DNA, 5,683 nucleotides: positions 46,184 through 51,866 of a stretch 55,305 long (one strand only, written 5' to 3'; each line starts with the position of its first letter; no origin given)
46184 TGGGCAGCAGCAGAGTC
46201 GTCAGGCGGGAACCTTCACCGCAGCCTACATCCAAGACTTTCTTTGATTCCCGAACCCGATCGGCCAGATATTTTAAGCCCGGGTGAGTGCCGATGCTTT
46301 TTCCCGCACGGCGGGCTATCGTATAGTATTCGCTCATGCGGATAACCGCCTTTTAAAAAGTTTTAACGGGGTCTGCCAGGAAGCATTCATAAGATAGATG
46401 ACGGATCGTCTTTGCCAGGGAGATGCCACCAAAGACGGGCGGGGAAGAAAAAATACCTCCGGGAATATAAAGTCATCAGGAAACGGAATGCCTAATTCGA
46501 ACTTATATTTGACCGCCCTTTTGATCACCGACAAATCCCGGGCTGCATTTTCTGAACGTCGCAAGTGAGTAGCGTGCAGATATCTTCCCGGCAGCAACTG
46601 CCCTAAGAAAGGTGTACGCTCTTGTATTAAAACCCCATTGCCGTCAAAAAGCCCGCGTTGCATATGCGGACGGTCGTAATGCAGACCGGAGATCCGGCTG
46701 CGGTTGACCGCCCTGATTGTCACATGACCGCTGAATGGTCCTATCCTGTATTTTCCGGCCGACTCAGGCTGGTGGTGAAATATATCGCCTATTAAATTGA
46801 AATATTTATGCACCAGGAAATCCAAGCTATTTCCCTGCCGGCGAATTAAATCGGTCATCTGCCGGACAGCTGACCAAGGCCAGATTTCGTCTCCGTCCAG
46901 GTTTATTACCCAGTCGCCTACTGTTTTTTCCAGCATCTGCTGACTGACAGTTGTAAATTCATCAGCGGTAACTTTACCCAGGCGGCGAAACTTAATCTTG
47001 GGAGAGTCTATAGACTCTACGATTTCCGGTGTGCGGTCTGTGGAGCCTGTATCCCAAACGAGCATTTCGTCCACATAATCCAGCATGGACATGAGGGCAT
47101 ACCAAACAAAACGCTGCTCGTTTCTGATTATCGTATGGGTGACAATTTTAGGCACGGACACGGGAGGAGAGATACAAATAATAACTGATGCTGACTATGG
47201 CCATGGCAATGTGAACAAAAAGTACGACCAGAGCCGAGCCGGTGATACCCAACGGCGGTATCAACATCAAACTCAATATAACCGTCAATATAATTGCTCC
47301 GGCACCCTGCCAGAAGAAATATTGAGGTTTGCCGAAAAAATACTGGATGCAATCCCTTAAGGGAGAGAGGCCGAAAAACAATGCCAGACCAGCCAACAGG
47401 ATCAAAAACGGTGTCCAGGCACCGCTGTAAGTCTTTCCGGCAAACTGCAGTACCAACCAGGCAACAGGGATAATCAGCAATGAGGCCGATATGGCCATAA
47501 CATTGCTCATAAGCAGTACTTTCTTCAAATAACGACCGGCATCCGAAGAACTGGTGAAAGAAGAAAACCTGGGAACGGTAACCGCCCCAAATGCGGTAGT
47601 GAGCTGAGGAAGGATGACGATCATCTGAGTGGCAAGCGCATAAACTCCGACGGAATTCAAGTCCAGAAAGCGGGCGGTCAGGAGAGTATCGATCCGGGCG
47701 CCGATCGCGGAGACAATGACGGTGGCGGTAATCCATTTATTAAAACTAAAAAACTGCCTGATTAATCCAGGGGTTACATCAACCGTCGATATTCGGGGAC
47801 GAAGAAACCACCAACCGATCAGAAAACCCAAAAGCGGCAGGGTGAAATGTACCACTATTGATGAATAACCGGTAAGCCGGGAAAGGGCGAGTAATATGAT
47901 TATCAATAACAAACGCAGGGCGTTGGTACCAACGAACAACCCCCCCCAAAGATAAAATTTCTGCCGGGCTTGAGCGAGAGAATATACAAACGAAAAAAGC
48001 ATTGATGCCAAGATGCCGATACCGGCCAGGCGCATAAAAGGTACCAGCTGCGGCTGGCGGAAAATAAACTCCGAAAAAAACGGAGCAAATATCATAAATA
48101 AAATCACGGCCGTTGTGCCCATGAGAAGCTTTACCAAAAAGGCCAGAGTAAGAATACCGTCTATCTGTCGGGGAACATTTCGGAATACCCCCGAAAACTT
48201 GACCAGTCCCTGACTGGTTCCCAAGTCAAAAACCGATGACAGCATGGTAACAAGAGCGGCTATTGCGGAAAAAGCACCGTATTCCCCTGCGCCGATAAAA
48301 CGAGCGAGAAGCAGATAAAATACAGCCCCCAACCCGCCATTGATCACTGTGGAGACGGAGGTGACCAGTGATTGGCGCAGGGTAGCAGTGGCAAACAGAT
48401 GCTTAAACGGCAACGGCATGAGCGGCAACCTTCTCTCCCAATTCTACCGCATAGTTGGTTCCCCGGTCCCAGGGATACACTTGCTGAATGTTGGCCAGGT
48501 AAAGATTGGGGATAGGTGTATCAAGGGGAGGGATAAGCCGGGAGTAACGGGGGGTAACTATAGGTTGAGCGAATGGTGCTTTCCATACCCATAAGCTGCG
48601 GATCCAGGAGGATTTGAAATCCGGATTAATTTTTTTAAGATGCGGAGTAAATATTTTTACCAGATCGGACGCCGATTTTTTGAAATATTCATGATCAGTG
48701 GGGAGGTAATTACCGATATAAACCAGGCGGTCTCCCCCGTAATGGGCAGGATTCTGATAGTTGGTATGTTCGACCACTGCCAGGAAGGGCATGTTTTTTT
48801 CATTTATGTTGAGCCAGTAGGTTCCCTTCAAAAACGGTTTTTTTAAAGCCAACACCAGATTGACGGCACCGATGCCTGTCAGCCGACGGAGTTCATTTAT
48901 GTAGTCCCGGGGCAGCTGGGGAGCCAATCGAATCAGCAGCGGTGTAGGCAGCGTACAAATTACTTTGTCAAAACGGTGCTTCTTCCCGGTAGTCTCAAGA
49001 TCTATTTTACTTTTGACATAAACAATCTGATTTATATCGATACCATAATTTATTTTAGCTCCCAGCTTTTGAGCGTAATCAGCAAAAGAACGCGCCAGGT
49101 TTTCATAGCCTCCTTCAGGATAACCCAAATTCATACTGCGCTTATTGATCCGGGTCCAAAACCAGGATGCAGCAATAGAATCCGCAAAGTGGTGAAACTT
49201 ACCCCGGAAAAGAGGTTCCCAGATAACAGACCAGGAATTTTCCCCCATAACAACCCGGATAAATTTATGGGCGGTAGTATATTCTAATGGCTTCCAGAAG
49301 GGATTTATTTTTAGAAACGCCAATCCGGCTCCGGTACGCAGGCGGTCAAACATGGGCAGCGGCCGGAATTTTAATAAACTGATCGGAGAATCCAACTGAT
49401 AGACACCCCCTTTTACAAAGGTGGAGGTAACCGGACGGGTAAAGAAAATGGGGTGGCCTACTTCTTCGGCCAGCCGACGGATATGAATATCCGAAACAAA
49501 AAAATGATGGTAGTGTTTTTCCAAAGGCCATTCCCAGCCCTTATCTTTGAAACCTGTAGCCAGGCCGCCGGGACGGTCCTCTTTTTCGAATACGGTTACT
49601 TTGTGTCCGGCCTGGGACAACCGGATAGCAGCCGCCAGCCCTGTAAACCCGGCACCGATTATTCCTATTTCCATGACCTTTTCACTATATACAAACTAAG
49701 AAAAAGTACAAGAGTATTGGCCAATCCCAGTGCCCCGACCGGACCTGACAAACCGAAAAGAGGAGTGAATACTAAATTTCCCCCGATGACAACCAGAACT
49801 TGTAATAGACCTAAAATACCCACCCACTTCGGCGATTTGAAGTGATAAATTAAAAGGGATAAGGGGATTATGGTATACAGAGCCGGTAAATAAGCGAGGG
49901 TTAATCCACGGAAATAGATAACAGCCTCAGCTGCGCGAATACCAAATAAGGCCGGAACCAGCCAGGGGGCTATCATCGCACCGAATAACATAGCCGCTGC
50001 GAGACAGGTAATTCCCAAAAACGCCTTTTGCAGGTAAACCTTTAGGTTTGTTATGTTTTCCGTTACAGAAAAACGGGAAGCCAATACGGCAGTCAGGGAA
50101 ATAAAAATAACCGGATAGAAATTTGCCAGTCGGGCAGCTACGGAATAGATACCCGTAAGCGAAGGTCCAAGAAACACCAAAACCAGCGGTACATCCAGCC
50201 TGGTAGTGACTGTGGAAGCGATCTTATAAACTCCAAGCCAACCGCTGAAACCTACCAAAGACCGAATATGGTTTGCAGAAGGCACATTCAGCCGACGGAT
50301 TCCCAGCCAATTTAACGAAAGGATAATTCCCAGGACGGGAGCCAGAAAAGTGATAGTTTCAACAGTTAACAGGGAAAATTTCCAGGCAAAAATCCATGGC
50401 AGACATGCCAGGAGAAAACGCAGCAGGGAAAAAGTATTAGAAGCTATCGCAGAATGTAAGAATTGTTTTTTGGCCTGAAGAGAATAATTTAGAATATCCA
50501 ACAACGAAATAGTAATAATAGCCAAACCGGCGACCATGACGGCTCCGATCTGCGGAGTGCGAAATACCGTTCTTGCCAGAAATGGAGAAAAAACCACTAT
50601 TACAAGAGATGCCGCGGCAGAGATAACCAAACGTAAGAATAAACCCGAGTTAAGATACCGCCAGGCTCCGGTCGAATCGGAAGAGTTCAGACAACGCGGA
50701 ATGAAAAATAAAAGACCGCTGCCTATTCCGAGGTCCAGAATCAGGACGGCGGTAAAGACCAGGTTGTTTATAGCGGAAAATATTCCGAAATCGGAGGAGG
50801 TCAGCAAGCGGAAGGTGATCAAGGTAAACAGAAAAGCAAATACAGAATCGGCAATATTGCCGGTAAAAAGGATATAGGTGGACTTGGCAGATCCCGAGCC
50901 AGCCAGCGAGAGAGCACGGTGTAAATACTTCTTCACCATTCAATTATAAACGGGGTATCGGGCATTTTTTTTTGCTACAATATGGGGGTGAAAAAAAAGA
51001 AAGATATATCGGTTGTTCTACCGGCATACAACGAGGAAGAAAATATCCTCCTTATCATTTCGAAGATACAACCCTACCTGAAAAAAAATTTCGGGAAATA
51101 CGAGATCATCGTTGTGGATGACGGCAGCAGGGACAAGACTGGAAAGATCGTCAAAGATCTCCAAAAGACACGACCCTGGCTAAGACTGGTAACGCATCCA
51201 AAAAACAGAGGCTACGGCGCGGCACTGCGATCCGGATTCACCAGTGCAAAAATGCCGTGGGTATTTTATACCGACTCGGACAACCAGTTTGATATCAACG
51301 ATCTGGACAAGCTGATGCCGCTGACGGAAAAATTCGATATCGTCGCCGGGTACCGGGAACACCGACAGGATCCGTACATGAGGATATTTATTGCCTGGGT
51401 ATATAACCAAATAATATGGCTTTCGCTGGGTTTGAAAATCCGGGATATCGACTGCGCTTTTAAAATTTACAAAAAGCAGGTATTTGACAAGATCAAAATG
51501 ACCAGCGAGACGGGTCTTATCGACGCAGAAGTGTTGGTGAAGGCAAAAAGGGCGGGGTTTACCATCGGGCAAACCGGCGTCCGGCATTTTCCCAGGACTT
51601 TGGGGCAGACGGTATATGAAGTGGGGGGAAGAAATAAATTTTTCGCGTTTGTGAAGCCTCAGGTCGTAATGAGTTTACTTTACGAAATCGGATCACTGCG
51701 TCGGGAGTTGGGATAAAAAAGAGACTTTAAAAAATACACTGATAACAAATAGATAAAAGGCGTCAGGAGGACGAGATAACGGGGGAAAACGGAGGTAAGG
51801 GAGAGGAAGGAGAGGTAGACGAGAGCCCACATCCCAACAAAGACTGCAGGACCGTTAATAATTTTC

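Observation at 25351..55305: A 30-kb envelope-glycan supercluster combining a Wzx/Wzy-type pathway with an expansion of GT-C membrane glycosyltransferases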

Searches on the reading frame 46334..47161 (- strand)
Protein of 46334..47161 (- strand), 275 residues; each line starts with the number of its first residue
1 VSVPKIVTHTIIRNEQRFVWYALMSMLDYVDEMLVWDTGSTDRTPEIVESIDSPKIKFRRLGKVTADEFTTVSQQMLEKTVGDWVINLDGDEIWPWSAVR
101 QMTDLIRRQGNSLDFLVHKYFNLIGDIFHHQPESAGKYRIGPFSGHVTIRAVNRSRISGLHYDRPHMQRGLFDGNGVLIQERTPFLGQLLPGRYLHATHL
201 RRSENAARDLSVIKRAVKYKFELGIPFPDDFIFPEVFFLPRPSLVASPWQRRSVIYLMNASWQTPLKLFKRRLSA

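Call 7: search_protein_families(library=pfam, proteins=[window:46334-47161:-], max_evalue=0.01)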
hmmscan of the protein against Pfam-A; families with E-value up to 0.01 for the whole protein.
window:46334-47161:- (275 aa): 2 families
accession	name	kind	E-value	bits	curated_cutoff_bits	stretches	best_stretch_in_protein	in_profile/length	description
PF00535.33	Glycos_transf_2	-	5.3e-10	39.9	23.3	1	12-129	6-126/168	Glycosyl transferase family 2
PF13704.12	Glyco_tranf_2_4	-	0.00029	21.7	27.5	1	13-93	1-83/98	Glycosyl transferase family 2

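Call 42: search_protein_families(library=ncbifam, proteins=[window:46334-47161:-], max_evalue=0.001)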
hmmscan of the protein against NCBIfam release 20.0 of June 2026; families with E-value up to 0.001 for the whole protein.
window:46334-47161:- (275 aa): 3 families
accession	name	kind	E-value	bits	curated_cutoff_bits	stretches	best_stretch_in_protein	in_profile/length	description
TIGR04195.1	S_glycosyl_SunS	equivalog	6.8e-07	28.5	350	1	3-94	56-143/421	SunS family peptide S-glycosyltransferase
NF047683.1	TeichurnBiosyTuaG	equivalog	0.00091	18.9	400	0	31-127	36-132/252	teichuronic acid biosynthesis protein TuaG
NF047588.1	GlcsyltransPgfSStrep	equivalog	0.00093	18.5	500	0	10-104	14-108/308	glycosyltransferase PgfS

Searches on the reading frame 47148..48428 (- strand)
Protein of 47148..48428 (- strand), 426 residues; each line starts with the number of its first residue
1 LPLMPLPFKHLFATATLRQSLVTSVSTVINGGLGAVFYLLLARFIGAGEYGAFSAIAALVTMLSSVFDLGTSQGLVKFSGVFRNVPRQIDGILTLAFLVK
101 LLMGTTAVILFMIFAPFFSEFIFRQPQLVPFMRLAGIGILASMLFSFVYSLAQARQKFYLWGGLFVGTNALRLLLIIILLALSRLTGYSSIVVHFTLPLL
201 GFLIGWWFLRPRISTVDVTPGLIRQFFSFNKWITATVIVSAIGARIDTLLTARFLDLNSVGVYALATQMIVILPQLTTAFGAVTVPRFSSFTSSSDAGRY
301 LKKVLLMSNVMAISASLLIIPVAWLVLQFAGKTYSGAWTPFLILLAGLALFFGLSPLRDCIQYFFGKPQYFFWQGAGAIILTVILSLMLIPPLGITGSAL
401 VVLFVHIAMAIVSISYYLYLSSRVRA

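Call 7: search_protein_families(library=pfam, proteins=[window:47148-48428:-], max_evalue=0.01)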
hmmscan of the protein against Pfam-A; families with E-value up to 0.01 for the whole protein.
window:47148-48428:- (426 aa): 2 families
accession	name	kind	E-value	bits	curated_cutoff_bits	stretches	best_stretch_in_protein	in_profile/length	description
PF01943.22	Polysacc_synt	-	1.7e-20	74.1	28.2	1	17-290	2-272/274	Polysaccharide biosynthesis protein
PF13440.11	Polysacc_synt_3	-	2.5e-18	66.8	23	1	40-328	1-281/293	Polysaccharide biosynthesis protein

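Call 42: search_protein_families(library=ncbifam, proteins=[window:47148-48428:-], max_evalue=0.001)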
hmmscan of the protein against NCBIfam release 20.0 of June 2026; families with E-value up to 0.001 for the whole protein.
window:47148-48428:- (426 aa): 3 families
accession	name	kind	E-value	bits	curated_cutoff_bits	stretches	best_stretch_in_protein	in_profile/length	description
NF047674.1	TeichurnBiosyTuaB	equivalog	8.5e-13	48.1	580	1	23-337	15-320/469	teichuronic acid biosynthesis protein TuaB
NF007773.0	PRK10459.1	equivalog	1.5e-10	40.7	273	1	23-413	14-398/492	MOP flippase family protein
TIGR02900.1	spore_V_B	equivalog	0.00044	19.1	372.3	1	17-128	2-115/488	stage V sporulation protein B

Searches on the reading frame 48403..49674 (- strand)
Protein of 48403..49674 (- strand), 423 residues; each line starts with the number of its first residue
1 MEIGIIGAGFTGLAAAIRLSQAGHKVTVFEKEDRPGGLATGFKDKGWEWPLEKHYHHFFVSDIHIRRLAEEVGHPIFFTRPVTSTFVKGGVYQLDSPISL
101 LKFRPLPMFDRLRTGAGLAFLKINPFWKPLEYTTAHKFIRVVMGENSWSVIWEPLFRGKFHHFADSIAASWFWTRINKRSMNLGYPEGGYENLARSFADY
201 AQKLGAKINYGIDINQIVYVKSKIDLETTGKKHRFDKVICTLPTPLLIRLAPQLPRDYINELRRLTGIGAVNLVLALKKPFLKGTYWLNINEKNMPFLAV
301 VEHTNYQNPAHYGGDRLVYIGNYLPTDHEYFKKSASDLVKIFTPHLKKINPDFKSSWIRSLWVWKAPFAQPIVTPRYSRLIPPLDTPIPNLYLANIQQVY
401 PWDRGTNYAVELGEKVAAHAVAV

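Call 7: search_protein_families(library=pfam, proteins=[window:48403-49674:-], max_evalue=0.01)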
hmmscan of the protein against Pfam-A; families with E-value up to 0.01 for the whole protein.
window:48403-49674:- (423 aa): 12 families
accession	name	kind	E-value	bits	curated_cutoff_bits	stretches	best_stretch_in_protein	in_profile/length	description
PF01593.30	Amino_oxidase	-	2.5e-36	126.4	19.8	1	10-395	1-417/443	Flavin containing amine oxidoreductase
PF13450.12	NAD_binding_8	-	8.7e-15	55.2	21.9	1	5-71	1-67/68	NAD(P)-binding Rossmann-like domain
PF01266.30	DAO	-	6.5e-12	46.1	27.9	1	3-42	2-41/353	FAD dependent oxidoreductase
PF00890.30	FAD_binding_2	-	4.3e-06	26.6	20.4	1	5-40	4-38/414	FAD binding domain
PF12831.13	FAD_oxidored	-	9.3e-06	25.6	27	1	4-41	3-40/416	FAD dependent oxidoreductase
PF00070.33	Pyr_redox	-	1.1e-05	26.3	22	1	3-36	2-35/82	Pyridine nucleotide-disulphide oxidoreductase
PF07992.20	Pyr_redox_2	-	4.1e-05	23.6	26.1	1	3-33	3-33/291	Pyridine nucleotide-disulphide oxidoreductase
PF03486.20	HI0933_like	-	0.00014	21.8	50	1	3-36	3-36/244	HI0933-like protein Rossmann domain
PF03721.20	UDPG_MGDP_dh_N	-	0.0015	18.6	27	1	1-31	1-31/187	UDP-glucose/GDP-mannose dehydrogenase family, NAD binding domain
PF01946.23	Thi4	-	0.0038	16.9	26.2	1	2-39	19-57/235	Thi4 family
PF01494.25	FAD_binding_3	-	0.005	16.5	22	1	2-34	3-35/349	FAD binding domain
PF13454.12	NAD_binding_9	-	0.0082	16.6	21.8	0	5-37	2-38/155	FAD-NAD(P)-binding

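Call 9: search_protein_families(library=ncbifam, proteins=[window:48403-49674:-], max_evalue=0.1)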
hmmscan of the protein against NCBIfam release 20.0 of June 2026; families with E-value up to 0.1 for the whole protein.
window:48403-49674:- (423 aa): 104 families (the best 25 are shown)
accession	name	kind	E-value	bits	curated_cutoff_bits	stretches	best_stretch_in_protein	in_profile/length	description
NF005560.0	PRK07233.1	equivalog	1.1e-126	423.2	252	1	1-419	1-427/435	hypothetical protein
TIGR03467.1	HpnE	equivalog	9.6e-22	77.9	283.05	1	5-394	3-402/430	hydroxysqualene dehydroxylase HpnE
TIGR02734.1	crtI_fam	subfamily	3.1e-16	59.2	238.1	1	5-49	3-47/504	phytoene desaturase family protein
NF058655.1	CrtID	equivalog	1.9e-15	56.7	640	2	4-50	2-48/478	bifunctional phytoene desaturase/3,4-desaturase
NF005548.0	PRK07208.1-4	equivalog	2.4e-14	52.8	389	2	2-84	5-86/488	hypothetical protein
NF005547.0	PRK07208.1-3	equivalog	1.4e-12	47.1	380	2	3-67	7-69/465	hypothetical protein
NF045637.1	carotdesatCrtDProt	equivalog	1.1e-11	44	580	1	5-38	3-36/485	1-hydroxycarotenoid 3,4-desaturase CrtD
TIGR02731.1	phytoene_desat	equivalog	1.4e-11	43.8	569.4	1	3-72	2-70/453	15-cis-phytoene desaturase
NF042421.1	hydcarot_desat_CrtD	equivalog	5.1e-11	41.7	500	2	5-51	6-52/487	1-hydroxycarotenoid 3,4-desaturase CrtD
TIGR01317.1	GOGAT_sm_gam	subfamily_domain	1.1e-10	41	447.7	1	2-39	145-182/485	glutamate synthase small subunit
TIGR00562.1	proto_IX_ox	equivalog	1.6e-09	36.9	97.85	1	2-159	4-164/470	protoporphyrinogen oxidase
NF005545.0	PRK07208.1-1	equivalog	3.3e-09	35.6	451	1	2-180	9-183/504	hypothetical protein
TIGR02733.1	desat_CrtD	equivalog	9.6e-09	34.4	549.7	1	3-48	4-49/492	C-3',4' desaturase CrtD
TIGR02732.1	zeta_caro_desat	equivalog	3.7e-08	32.7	622.15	1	3-90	2-89/474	9,9'-di-cis-zeta-carotene desaturase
NF009410.0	PRK12771.1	subfamily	8.7e-08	31.2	516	1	3-38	141-176/566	NAD(P)-binding protein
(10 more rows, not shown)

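Call 43: search_solved_structures(query=window:48403-49674:-, max_evalue=0.001)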
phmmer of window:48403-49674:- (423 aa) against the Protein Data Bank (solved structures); distinct sequences matched with E-value up to 0.001: 34.
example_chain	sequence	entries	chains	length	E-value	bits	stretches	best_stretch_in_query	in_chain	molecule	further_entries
4rep_A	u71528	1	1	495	1.4e-10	43.4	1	5-51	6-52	Gamma-carotene desaturase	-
5mog_A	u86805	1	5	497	1.3e-08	37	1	2-73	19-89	Phytoene dehydrogenase, chloroplastic/chromoplastic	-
2jae_A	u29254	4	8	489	1.1e-07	34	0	3-39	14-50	L-AMINO ACID OXIDASE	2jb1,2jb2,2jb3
4dsg_A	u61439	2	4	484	1.1e-07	33.8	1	3-55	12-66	UDP-galactopyranose mutase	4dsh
7rt0_A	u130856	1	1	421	1.2e-07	33.8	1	3-39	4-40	4-methylaminobutanoate oxidase (methylamine-forming)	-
7mfm_I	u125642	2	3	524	8.3e-07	31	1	2-40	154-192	Glutamate synthase (NADPH) small chain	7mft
4dgk_A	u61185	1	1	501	2e-06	29.8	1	5-49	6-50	Phytoene dehydrogenase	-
3ka7_A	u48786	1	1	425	3.2e-06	29.1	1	3-48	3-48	Oxidoreductase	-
1f8r_A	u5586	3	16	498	6.8e-06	28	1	3-47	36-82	L-AMINO ACID OXIDASE | L-amino-acid oxidase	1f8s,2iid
9rvj_A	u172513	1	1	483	6.8e-06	28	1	3-51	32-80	Tetrapodal ancestor of L-amino acid oxidase: Q225H - W377I double mutant with phenylalanin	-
9run_A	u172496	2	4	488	7e-06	28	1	3-51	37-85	Tetrapodal ancestor of L-amino acid oxidase: Q225H-W377I double mutant | Tetrapodal ancestor of L-amino acid oxidases: W377I mutant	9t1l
9rum_A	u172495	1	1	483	7.3e-06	27.9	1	3-51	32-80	Tetrapodal ancestor of L-amino acid oxidase: Q225A mutant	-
9qs1_A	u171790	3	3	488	7.4e-06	27.9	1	3-51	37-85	Tetrapodal ancestor of L-amino acis oxidases | Tetrapodal ancestor of L-amino acid oxidases | Tetrapodal ancestor of L-amino acid oxidases co-crystallised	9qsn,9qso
9t73_B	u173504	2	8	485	8.1e-06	27.8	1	3-51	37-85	Tetrapodal ancestor of L-amino acid oxidases: I224A-Q225H-P361-PREGA-L367 bound to phenyla | Tetrapodal ancestor of L-amino acid oxidase: I224A-Q225H-P361-PREGA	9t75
9rvh_A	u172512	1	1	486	8.2e-06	27.7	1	3-51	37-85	Tetrapodal ancestor of L-amino acid oxidase: Q225A-Loop (P361-PREGA-L367) mutant with phen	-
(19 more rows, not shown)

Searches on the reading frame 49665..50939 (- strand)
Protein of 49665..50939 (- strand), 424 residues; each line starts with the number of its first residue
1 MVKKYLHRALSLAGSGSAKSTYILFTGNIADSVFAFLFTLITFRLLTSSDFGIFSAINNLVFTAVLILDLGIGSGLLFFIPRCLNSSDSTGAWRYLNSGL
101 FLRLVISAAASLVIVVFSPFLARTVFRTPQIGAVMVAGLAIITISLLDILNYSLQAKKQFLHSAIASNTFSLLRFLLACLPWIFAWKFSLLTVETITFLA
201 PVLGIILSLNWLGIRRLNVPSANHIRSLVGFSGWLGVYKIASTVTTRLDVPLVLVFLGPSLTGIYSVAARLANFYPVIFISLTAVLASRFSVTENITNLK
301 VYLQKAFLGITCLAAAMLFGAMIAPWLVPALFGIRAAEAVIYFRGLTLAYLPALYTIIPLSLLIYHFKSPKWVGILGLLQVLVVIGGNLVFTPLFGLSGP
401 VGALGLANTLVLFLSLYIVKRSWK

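Call 7: search_protein_families(library=pfam, proteins=[window:49665-50939:-], max_evalue=0.01)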
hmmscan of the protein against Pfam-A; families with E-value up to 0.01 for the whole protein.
window:49665-50939:- (424 aa): 3 families
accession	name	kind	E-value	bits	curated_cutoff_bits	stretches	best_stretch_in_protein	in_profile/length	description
PF01943.22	Polysacc_synt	-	7.5e-14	52.2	28.2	1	18-286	2-266/274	Polysaccharide biosynthesis protein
PF13440.11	Polysacc_synt_3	-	3.9e-12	46.4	23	1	44-335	4-287/293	Polysaccharide biosynthesis protein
PF01554.23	MatE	-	0.003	17.7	24.9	1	28-164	6-145/161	MatE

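Call 42: search_protein_families(library=ncbifam, proteins=[window:49665-50939:-], max_evalue=0.001)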
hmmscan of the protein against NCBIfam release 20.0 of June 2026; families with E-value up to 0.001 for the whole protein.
window:49665-50939:- (424 aa): 0 families

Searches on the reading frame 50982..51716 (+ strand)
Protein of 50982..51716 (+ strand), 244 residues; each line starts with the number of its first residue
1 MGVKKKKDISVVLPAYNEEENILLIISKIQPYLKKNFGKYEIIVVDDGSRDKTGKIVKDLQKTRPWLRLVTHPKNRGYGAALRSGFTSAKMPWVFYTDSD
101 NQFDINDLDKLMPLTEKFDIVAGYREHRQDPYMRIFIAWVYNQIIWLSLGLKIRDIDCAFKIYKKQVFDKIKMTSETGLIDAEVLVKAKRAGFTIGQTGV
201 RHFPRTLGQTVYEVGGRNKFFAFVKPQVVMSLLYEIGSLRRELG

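Call 7: search_protein_families(library=pfam, proteins=[window:50982-51716:+], max_evalue=0.01)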
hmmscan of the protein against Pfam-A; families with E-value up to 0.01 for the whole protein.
window:50982-51716:+ (244 aa): 4 families
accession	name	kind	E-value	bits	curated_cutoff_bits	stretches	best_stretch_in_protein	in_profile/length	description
PF00535.33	Glycos_transf_2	-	2.7e-28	99.4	23.3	1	10-171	1-167/168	Glycosyl transferase family 2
PF10111.15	Glyco_tranf_2_2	-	3.7e-06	27.1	27.3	1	10-115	1-106/276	Glycosyltransferase like family 2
PF13641.12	Glyco_tranf_2_3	-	0.00056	20.4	27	1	8-133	2-131/230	Glycosyltransferase like family 2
PF13704.12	Glyco_tranf_2_4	-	0.0012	19.7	27.5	1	35-107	15-88/98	Glycosyl transferase family 2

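Call 9: search_protein_families(library=ncbifam, proteins=[window:50982-51716:+], max_evalue=0.1)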
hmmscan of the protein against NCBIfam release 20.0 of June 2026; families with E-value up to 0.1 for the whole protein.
window:50982-51716:+ (244 aa): 27 families (the best 25 are shown)
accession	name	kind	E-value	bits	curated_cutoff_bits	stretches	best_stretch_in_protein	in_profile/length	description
NF007986.1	PRK10714.1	equivalog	5e-21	75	529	1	5-177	4-178/316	undecaprenyl-phosphate 4-deoxy-4-formamido-L-arabinose transferase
TIGR03937.1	PgaC_IcaA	equivalog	2.6e-19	69.5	422.3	1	4-108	42-143/407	poly-beta-1,6-N-acetyl-D-glucosamine synthase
NF041391.1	DPhHxTase_Halo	equivalog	1e-18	67.1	375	1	15-205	3-186/213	dolichyl-phosphate hexose transferase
NF047588.1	GlcsyltransPgfSStrep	equivalog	2.8e-16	59.6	500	1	9-174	3-170/308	glycosyltransferase PgfS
NF058614.1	PPMAGASynPpgS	equivalog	2e-14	53.5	370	1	8-185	1-179/226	polyprenyl-phospho-N-acetylgalactosaminyl synthase PpgS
TIGR04182.1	glyco_TIGR04182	equivalog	1e-13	51.4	325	1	8-206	1-194/293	S-layer glycoprotein N-glycosyltransferase AglJ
NF007482.0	PRK10073.1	equivalog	1.1e-13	51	423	1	5-187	4-201/334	glycosyltransferase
NF047683.1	TeichurnBiosyTuaG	equivalog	2.4e-13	50.3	400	1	4-117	3-113/252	teichuronic acid biosynthesis protein TuaG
TIGR04283.1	glyco_like_mftF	equivalog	4.6e-12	46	182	1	9-173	1-153/221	TIGR04283 family arsenosugar biosynthesis glycosyltransferase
TIGR03965.1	mycofact_glyco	equivalog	4.8e-12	45.5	280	1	4-113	71-177/467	mycofactocin biosynthesis glycosyltransferase MftF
NF041875.1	EPS_EpsD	equivalog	1.5e-11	44.3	370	1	9-105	1-94/325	exopolysaccharide biosynthesis glycosyltransferase EpsD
NF010496.0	PRK13915.1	equivalog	2.2e-11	43.4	262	1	3-100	27-126/307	glucosyl-3-phosphoglycerate synthase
NF038302.1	EPS_HpsE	equivalog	6e-11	41.9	300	1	8-106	2-102/307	hormogonium polysaccharide biosynthesis glycosyltransferase HpsE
NF045692.1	OglycostaseCruG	equivalog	9.9e-09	34.6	600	1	8-112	42-149/386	2'-O-glycosyltransferase CruG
NF050050.1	ProtGlycPglI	equivalog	1e-08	34.9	500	1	8-113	3-106/306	GalNAc(5)-diNAcBac-PP-undecaprenol beta-1,3-glucosyltransferase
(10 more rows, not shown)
